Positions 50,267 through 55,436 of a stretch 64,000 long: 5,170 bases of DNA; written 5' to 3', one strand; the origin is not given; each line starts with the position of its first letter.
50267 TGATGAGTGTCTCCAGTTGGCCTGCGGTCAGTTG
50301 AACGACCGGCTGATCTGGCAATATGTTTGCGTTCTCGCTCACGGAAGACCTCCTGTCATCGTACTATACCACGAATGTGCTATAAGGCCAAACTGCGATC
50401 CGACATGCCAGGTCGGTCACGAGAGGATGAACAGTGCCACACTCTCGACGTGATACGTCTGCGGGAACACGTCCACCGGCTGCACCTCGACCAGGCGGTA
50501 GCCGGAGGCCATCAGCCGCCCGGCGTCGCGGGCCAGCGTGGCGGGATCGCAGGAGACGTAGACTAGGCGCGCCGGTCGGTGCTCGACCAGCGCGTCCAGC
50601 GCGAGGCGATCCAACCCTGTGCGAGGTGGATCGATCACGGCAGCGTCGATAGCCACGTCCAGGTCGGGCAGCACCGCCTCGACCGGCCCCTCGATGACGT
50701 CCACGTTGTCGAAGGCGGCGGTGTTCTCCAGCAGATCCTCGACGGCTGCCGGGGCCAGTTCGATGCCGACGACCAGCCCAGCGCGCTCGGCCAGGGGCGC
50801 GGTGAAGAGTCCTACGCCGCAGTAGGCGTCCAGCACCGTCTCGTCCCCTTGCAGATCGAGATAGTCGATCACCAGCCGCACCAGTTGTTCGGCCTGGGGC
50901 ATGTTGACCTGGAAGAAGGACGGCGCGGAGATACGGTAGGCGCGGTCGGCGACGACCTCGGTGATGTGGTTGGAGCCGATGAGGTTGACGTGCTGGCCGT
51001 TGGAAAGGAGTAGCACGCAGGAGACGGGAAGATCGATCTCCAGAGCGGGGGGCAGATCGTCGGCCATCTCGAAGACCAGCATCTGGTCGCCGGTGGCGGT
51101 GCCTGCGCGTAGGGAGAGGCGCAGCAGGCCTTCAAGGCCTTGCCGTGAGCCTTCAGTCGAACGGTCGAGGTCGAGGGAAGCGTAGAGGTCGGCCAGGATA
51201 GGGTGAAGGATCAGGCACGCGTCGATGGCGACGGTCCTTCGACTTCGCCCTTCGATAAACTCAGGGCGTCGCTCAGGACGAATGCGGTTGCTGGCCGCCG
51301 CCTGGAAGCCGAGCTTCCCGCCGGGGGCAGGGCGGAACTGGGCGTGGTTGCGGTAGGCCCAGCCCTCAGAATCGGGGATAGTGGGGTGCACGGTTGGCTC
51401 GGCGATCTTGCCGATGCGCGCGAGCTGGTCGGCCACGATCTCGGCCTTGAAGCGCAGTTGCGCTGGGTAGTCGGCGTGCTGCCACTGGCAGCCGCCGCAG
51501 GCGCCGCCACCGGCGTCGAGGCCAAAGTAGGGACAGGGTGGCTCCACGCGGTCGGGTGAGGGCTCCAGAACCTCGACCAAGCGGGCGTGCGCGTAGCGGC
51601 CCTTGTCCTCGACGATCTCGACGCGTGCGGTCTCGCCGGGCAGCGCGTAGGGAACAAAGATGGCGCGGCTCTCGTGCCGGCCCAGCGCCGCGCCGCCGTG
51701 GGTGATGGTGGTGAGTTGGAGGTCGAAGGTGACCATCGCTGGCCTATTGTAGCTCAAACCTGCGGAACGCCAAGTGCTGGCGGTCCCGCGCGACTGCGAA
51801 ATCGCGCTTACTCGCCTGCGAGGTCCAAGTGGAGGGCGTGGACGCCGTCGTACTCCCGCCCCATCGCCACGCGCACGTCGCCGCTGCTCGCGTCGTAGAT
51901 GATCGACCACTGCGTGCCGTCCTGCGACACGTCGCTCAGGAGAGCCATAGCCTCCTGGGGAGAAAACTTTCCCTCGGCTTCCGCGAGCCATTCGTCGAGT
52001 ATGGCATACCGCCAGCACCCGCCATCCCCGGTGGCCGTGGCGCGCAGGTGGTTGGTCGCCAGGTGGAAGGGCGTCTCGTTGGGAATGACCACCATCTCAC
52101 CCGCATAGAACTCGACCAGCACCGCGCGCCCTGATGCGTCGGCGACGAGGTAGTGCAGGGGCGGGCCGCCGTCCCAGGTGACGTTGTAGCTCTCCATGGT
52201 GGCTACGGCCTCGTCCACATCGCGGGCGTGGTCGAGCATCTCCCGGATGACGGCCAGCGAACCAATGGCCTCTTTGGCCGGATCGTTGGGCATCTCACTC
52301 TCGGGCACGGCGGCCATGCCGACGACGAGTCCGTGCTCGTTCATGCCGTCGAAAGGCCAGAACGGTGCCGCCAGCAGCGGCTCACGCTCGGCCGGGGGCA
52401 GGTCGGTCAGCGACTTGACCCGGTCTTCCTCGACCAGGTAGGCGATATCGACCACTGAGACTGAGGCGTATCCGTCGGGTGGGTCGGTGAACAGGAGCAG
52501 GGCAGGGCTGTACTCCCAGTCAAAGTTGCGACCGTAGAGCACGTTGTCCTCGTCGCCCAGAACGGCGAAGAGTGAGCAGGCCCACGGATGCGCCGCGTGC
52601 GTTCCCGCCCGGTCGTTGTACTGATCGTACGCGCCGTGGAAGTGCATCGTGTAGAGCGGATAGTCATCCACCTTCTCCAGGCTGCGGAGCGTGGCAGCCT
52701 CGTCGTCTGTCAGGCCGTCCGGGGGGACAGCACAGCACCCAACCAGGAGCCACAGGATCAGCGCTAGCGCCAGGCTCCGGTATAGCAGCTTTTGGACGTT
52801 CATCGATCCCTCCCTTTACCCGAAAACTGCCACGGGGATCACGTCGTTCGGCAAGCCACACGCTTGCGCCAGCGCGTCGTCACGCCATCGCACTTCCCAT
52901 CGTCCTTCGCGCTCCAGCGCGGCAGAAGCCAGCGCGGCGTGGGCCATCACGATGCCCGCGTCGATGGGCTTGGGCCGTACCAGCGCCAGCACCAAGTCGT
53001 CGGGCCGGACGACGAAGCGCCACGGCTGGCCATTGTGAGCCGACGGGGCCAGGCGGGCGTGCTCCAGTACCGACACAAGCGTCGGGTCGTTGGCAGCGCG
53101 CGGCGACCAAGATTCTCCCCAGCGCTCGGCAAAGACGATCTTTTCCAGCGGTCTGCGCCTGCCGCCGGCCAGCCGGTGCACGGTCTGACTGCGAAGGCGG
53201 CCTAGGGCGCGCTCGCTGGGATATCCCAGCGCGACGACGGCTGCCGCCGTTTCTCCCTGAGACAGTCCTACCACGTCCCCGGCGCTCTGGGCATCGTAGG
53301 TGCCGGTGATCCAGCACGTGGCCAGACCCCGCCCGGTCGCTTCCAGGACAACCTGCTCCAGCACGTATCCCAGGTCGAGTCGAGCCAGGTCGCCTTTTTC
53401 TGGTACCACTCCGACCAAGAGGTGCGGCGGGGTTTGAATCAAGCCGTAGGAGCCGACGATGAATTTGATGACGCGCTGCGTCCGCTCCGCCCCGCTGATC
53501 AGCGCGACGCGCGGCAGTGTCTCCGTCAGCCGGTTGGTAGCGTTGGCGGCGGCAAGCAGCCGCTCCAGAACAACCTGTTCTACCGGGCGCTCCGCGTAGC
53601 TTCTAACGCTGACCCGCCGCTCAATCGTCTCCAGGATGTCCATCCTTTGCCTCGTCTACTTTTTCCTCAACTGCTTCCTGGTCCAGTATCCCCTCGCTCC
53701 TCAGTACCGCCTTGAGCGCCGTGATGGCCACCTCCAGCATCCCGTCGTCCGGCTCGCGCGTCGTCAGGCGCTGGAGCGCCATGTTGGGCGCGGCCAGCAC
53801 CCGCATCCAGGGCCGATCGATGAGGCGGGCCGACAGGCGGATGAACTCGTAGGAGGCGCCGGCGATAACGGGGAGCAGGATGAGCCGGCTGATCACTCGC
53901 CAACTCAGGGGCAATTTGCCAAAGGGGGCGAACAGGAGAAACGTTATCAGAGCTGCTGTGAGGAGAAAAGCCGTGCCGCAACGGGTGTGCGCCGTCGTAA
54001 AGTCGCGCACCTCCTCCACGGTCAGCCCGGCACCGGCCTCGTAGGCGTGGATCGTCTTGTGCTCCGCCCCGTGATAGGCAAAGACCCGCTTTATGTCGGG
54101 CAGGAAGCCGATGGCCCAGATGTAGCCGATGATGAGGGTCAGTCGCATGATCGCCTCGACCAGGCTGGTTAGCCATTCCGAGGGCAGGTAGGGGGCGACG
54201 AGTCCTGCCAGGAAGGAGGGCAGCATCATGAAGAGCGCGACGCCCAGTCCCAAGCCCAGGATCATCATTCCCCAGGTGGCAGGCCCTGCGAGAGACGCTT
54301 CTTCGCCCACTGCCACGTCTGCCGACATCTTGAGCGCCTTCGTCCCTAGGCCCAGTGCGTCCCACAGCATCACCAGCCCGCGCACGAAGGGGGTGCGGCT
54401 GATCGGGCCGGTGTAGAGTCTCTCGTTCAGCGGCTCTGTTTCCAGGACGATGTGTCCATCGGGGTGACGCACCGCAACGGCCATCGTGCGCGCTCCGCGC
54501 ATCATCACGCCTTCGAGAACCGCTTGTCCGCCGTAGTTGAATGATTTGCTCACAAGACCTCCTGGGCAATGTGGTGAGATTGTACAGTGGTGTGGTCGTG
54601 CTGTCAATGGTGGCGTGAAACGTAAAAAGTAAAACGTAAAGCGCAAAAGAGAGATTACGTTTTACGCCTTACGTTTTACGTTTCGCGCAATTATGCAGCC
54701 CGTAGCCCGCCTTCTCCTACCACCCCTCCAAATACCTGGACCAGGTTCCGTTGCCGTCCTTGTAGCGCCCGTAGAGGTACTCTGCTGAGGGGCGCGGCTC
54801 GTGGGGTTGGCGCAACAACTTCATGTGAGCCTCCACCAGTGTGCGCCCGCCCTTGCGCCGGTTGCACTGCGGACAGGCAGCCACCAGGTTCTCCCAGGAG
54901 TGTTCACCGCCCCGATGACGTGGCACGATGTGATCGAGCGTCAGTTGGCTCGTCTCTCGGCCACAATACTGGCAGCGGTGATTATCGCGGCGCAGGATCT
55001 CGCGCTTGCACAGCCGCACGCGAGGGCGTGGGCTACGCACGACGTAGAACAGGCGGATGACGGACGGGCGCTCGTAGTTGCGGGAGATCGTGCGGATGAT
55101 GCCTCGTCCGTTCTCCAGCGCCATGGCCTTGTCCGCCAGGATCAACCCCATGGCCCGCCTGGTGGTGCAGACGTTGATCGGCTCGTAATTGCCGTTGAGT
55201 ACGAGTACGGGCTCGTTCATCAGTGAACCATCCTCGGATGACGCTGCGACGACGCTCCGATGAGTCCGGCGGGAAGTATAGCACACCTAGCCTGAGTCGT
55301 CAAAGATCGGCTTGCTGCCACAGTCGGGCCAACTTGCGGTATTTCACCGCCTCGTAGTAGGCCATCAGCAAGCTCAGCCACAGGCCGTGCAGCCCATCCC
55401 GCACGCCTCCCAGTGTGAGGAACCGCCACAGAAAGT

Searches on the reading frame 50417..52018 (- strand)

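Call 39: search_protein_families(library=pfam, proteins=[window:50417-52018:-], max_evalue=0.0001)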
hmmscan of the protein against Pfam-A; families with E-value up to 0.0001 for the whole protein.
window:50417-52018:- (533 aa): 6 families
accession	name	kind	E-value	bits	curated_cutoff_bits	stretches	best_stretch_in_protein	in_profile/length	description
PF05958.17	tRNA_U5-meth_tr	-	4.1e-17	62.7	23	1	356-528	165-352/357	tRNA (Uracil-5-)-methyltransferase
PF01938.26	TRAM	-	1.7e-08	34.7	21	1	101-148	11-61/61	TRAM domain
PF02475.24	TRM5-TYW2_MTfase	-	1.4e-05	25.6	28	1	391-449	36-99/164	TRM5/TYW2 methyltransferase domain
PF13649.12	Methyltransf_25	-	1.6e-05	25.9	27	1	395-462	1-70/97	Methyltransferase domain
PF00398.26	RrnaAD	-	2.3e-05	24.1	24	1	377-443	16-82/263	Ribosomal RNA adenine dimethylase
PF13847.12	Methyltransf_31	-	3.4e-05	24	27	1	391-462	3-84/145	Methyltransferase domain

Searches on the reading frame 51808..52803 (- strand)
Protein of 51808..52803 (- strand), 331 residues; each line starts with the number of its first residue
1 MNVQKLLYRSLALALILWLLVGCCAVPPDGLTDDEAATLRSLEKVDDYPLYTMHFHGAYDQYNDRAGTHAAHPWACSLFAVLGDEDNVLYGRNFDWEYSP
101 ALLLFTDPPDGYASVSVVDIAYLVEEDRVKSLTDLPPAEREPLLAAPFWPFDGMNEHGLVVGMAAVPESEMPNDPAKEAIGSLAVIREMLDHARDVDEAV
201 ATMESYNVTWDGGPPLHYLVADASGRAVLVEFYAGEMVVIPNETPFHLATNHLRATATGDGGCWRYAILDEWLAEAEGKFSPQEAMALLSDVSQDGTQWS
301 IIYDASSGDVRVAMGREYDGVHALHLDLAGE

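Call 40: search_protein_families(library=pfam, proteins=[window:51808-52803:-], max_evalue=0.0001)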
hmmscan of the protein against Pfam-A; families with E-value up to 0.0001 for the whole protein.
window:51808-52803:- (331 aa): 2 families
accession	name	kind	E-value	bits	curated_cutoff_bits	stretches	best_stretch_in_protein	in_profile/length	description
PF03417.21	AAT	-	2.4e-10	40.9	23.2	1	152-253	47-141/225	Acyl-coenzyme A:6-aminopenicillanic acid acyl-transferase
PF02275.23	CBAH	-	4.9e-10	40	20.4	1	76-242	1-167/316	Linear amide C-N hydrolases, choloylglycine hydrolase family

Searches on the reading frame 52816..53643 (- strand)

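Call 40: search_protein_families(library=pfam, proteins=[window:52816-53643:-], max_evalue=0.0001)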
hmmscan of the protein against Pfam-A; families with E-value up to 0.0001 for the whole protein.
window:52816-53643:- (275 aa): 2 families
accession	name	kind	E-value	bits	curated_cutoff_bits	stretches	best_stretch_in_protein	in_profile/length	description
PF14512.11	TM1586_NiRdase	-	2.5e-33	116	27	1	2-239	1-214/215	Putative TM nitroreductase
PF00881.29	Nitroreductase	-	2e-15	57.8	23.5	2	87-141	115-167/167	Nitroreductase family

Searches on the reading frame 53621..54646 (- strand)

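Call 40: search_protein_families(library=pfam, proteins=[window:53621-54646:-], max_evalue=0.0001)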
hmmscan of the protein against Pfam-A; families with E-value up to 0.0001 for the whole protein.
window:53621-54646:- (341 aa): 1 family
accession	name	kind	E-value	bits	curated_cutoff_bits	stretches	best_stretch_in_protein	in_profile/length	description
PF07136.16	DUF1385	-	1.5e-79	267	22.1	1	86-316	2-226/227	Protein of unknown function (DUF1385)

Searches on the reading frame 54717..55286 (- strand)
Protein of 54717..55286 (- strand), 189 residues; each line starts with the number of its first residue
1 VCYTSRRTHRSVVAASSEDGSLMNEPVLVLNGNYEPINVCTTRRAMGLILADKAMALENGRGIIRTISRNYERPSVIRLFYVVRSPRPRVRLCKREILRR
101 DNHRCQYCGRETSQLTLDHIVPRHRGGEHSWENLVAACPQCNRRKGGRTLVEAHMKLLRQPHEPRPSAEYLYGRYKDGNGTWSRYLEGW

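Call 40: search_protein_families(library=pfam, proteins=[window:54717-55286:-], max_evalue=0.0001)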
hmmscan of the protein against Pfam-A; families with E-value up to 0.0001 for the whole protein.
window:54717-55286:- (189 aa): 3 families
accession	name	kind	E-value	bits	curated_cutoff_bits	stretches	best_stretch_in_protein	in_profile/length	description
PF01844.29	HNH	-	2.4e-17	63.2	21.4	1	105-146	1-45/47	HNH endonuclease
PF14279.12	HNH_5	-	2.4e-14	53.4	27.5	1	105-156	1-54/56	HNH endonuclease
PF13395.12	HNH_4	-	1.5e-05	25.3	22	1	113-149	16-52/54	HNH endonuclease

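Call 70: search_protein_families(library=padloc, proteins=[window:54717-55286:-], max_evalue=0.001)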
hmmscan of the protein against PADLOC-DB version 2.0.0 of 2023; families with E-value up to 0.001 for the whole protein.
window:54717-55286:- (189 aa): 36 families (the best 25 are shown)
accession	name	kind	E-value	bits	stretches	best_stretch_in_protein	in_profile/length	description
PDLC00315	PtuB1|PtuB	-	3.3e-10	38.2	1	100-153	28-84/227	Unknown function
PDLC04271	PDC-M01B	-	1.4e-08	32.3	1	95-148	81-139/291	-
PDLC04256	PDC-M01B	-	2.2e-08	32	1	94-158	97-163/285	-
PDLC00337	PtuB1|PtuB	-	5e-08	31.1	1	94-149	48-108/216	Unknown function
PDLC04264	PDC-M01B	-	9.3e-08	30.2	1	96-158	93-157/282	-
PDLC04259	PDC-M01B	-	1.4e-07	29.7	1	97-173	90-165/277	-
PDLC04262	PDC-M01B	-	2.2e-07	28.9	1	101-175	78-152/259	-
PDLC00325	PtuB1|PtuB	-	3.7e-07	28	1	99-168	48-122/213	Unknown function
PDLC04255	PDC-M01B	-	1.5e-06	26.1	1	102-158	107-164/285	-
PDLC04248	PDC-M01B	-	1.6e-06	26.2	1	94-153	25-86/216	-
PDLC04253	PDC-M01B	-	2e-06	25.3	1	80-156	83-160/366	-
PDLC04270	PDC-M01B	-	2.7e-06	25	1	99-157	90-152/280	-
PDLC04266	PDC-M01B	-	2.8e-06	25.1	1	100-156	92-149/281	-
PDLC00340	PtuB1|PtuB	-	5.1e-06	24.3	1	101-154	65-119/268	Unknown function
PDLC00342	PtuB1|PtuB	-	2.1e-05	22.1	1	94-152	39-103/247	Unknown function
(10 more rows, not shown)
